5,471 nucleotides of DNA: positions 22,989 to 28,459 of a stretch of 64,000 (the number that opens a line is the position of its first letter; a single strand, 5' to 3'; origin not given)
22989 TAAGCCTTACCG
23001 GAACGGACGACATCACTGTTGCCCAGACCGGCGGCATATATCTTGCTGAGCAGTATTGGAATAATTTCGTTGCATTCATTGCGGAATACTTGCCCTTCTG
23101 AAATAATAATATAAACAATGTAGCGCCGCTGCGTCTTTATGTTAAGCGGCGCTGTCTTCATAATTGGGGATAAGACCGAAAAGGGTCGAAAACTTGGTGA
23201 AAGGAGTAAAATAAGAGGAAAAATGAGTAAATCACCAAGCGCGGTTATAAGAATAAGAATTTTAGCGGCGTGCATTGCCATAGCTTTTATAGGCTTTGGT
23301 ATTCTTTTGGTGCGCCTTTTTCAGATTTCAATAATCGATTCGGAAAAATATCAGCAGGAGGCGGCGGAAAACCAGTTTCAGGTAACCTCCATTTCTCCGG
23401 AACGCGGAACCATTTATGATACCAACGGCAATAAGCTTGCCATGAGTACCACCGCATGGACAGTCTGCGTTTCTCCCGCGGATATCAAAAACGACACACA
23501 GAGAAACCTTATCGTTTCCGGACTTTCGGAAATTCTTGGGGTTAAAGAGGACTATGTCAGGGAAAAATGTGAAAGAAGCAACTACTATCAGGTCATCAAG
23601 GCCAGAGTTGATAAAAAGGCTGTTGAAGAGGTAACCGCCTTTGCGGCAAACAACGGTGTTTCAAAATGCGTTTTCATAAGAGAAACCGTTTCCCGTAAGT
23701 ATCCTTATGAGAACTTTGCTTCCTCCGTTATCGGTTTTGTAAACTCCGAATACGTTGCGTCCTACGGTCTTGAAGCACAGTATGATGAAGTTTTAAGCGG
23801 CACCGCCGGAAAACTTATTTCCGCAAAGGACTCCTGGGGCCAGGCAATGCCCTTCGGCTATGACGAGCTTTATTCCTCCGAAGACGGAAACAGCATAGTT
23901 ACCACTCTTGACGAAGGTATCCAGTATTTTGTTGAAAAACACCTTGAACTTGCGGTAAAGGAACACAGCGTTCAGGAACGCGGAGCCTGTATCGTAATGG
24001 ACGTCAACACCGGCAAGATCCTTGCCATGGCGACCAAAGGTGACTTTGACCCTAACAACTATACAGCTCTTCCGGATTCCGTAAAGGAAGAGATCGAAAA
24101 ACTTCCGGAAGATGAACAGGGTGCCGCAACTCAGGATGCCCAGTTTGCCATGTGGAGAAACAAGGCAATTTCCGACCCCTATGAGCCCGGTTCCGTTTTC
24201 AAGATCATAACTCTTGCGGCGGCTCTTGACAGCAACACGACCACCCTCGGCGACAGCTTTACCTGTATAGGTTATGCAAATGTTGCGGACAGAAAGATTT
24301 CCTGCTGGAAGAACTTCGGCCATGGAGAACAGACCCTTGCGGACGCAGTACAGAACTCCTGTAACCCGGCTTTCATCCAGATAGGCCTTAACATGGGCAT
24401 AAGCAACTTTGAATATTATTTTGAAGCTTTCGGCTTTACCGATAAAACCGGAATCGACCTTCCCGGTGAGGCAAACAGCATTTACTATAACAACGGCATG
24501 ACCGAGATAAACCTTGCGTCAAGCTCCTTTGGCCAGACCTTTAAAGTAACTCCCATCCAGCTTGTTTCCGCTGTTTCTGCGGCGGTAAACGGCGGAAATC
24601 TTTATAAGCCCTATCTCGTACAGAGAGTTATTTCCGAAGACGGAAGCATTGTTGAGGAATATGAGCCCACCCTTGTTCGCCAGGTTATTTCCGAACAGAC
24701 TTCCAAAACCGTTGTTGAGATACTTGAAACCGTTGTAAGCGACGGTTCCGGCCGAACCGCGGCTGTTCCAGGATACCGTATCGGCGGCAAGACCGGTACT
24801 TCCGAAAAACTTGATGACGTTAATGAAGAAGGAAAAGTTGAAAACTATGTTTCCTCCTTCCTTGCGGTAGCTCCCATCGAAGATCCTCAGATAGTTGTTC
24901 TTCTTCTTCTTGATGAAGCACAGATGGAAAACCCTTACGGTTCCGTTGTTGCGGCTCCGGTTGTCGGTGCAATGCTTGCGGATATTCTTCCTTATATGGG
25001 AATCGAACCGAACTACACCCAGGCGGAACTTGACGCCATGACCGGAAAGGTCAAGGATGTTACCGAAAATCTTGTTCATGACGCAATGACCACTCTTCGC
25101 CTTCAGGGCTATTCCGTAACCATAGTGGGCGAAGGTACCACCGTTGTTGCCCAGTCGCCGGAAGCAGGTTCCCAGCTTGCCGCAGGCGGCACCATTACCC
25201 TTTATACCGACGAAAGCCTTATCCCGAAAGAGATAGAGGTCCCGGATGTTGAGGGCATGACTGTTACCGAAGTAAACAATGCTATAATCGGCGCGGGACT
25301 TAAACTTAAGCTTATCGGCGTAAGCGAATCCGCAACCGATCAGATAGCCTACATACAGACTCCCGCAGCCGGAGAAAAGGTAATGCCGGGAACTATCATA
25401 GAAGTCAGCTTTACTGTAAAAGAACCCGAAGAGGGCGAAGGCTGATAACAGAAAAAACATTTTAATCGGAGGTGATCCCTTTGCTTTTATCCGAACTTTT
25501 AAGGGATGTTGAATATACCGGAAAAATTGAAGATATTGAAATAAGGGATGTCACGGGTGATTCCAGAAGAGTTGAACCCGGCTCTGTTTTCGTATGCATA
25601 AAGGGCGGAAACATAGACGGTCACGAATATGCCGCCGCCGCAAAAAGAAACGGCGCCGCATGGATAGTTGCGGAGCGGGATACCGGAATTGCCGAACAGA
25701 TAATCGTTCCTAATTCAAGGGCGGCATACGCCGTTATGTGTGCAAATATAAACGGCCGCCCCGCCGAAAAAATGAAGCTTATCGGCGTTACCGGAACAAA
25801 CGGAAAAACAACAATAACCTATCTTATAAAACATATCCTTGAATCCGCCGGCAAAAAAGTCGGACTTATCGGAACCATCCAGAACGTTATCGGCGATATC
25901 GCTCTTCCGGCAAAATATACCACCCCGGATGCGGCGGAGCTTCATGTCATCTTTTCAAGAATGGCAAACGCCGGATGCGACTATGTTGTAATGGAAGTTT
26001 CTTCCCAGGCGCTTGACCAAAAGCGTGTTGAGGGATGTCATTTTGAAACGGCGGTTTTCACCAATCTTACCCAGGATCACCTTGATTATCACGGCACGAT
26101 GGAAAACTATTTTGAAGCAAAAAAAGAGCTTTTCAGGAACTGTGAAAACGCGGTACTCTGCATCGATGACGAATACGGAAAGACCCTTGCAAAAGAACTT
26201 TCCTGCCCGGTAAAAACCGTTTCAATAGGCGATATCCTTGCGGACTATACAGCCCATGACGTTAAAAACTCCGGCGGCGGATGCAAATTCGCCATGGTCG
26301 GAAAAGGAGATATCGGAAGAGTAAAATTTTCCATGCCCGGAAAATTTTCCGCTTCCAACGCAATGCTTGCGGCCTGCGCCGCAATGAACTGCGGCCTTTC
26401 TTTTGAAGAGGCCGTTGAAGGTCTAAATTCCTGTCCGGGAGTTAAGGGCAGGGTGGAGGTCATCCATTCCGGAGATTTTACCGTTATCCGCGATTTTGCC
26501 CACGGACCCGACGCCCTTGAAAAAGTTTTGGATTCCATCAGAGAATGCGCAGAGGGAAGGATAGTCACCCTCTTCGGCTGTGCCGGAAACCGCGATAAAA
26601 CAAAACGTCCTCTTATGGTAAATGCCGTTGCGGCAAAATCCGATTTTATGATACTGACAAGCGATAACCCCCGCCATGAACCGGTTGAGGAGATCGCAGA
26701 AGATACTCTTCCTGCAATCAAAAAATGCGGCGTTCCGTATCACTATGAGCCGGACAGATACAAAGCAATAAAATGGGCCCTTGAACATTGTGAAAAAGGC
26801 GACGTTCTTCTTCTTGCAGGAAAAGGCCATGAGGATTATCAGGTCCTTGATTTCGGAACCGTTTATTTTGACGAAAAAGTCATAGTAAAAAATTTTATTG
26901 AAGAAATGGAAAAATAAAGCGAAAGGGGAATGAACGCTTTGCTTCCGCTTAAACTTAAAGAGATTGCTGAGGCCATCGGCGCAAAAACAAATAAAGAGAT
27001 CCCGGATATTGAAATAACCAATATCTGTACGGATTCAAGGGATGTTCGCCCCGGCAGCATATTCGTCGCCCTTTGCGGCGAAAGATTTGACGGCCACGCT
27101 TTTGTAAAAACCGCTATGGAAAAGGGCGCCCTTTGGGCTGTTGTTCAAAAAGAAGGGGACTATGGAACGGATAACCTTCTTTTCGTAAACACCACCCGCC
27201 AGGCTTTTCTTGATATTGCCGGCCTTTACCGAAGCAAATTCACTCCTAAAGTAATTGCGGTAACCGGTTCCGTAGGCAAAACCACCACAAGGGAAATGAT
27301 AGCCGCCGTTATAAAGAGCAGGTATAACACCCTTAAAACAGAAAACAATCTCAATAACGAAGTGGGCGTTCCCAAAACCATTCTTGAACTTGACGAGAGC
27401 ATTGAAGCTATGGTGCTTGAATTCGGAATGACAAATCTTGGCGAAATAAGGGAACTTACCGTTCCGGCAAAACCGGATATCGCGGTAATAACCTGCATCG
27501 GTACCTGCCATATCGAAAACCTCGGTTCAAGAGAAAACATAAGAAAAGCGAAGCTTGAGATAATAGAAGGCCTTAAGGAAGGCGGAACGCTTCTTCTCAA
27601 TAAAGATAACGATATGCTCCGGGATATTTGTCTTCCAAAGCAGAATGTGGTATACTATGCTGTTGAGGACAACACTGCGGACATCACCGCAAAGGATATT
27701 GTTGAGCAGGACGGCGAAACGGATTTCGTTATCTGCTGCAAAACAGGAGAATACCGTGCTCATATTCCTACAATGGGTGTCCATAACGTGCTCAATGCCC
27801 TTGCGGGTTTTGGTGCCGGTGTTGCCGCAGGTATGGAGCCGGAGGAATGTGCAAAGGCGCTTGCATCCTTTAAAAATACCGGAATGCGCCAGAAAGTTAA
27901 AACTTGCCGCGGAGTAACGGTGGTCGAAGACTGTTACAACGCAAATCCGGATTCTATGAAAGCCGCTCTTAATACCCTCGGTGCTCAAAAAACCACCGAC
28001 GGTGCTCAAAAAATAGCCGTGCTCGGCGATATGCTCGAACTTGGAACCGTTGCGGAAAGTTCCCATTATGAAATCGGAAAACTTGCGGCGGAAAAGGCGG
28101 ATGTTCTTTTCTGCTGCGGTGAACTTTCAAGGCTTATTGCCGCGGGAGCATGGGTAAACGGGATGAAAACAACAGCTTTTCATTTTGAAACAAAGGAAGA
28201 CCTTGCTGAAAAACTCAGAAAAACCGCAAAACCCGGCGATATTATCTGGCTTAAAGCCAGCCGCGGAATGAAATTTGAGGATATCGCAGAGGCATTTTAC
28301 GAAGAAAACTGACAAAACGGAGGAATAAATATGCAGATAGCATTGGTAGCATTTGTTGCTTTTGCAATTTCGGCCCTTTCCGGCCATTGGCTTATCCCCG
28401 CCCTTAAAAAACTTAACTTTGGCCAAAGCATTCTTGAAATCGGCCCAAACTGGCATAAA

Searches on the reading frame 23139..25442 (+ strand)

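Call 13: search_protein_families(library=pfam, proteins=[window:23139-25442:+], max_evalue=0.00001)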
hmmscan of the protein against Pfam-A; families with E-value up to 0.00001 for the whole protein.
window:23139-25442:+ (768 aa): 4 families
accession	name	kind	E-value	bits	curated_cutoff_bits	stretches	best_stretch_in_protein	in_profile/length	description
PF00905.27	Transpeptidase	-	3.6e-75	253.4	22.1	1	282-612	1-297/299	Penicillin binding protein transpeptidase domain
PF03717.20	PBP_dimer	-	1.9e-19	71.2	24.4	1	85-235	2-174/180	Penicillin-binding Protein dimerisation domain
PF03793.24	PASTA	-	6.9e-19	68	23.2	2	637-691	2-63/64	PASTA domain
PF21922.1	PBP_dimer_2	-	5.1e-06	27.1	27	0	185-227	24-65/83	Penicillin binding protein A dimerisation domain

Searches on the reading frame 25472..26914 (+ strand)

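Call 13: search_protein_families(library=pfam, proteins=[window:25472-26914:+], max_evalue=0.00001)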
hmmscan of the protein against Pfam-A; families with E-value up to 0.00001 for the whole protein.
window:25472-26914:+ (481 aa): 3 families
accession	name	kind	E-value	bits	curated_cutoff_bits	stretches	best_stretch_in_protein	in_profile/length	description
PF08245.18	Mur_ligase_M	-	1.6e-55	188.6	24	1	106-304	1-200/200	Mur ligase middle domain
PF02875.26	Mur_ligase_C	-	5.8e-29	101.9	28.4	1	326-452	1-127/127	Mur ligase, glutamate ligase domain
PF01225.30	Mur_ligase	-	2.2e-07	31.6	21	1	24-78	2-58/95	Mur ligase family, catalytic domain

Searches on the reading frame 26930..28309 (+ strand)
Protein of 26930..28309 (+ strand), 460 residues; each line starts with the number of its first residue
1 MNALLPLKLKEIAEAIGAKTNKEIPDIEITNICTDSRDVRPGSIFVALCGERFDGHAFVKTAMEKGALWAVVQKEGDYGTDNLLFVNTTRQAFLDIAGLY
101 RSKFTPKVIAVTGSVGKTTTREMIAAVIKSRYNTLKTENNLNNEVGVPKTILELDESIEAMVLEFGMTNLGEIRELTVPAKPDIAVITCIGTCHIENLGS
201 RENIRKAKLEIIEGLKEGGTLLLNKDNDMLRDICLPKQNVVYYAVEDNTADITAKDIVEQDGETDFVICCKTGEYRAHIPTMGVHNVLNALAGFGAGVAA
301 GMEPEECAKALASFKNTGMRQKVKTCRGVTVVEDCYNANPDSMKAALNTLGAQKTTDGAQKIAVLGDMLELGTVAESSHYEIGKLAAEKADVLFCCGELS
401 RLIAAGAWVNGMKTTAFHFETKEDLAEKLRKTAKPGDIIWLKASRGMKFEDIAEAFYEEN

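Call 13: search_protein_families(library=pfam, proteins=[window:26930-28309:+], max_evalue=0.00001)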
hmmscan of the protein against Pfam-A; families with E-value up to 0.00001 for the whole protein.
window:26930-28309:+ (460 aa): 3 families
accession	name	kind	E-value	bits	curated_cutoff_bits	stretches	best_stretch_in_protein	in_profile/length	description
PF08245.18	Mur_ligase_M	-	1.6e-44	152.7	24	1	111-296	1-199/200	Mur ligase middle domain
PF02875.26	Mur_ligase_C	-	5.1e-23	82.7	28.4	1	322-445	5-127/127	Mur ligase, glutamate ligase domain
PF01225.30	Mur_ligase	-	1.2e-07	32.4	21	1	28-76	1-54/95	Mur ligase family, catalytic domain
